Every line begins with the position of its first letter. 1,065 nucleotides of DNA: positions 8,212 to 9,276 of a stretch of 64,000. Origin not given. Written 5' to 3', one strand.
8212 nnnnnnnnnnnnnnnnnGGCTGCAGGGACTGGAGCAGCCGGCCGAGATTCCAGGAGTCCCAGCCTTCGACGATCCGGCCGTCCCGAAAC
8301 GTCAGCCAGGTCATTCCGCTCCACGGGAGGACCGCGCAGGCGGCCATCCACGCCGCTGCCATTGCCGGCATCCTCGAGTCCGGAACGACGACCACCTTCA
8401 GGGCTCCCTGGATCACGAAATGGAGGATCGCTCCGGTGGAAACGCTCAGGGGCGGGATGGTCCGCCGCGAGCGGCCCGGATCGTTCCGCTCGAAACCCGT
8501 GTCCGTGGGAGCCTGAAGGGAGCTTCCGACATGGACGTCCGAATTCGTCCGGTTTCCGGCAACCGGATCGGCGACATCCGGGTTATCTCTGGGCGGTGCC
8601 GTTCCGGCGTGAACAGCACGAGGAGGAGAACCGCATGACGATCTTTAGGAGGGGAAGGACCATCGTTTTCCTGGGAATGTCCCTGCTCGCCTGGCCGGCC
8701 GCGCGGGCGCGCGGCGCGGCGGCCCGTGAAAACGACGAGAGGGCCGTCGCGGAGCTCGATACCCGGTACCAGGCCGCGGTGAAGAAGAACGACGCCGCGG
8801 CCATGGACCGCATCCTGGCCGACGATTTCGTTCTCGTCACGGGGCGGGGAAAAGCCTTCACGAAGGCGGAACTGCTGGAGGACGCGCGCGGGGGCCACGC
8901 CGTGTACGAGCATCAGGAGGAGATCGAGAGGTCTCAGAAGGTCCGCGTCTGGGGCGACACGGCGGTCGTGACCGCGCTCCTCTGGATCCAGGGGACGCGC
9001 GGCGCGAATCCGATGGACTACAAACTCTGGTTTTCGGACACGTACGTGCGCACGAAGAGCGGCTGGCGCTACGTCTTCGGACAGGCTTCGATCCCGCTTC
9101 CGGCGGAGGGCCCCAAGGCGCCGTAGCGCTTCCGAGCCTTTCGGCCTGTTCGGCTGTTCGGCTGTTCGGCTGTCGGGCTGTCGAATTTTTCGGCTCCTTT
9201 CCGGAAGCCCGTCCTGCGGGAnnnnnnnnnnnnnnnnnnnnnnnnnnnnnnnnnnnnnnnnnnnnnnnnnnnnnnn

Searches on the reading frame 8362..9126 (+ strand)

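Call 10: search_protein_families(library=pfam, proteins=[window:8362-9126:+], max_evalue=0.001)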
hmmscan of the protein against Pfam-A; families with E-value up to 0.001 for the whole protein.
window:8362-9126:+ (254 aa): 3 families
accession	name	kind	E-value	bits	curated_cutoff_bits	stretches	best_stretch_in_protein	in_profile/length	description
PF14534.12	DUF4440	-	4.8e-18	66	25.2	1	129-236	1-106/107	Domain of unknown function (DUF4440)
PF13474.12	SnoaL_3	-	1.7e-09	38.5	22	1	131-247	3-121/121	SnoaL-like domain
PF13577.12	SnoaL_4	-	1e-06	29.2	24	1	124-236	4-121/126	SnoaL-like domain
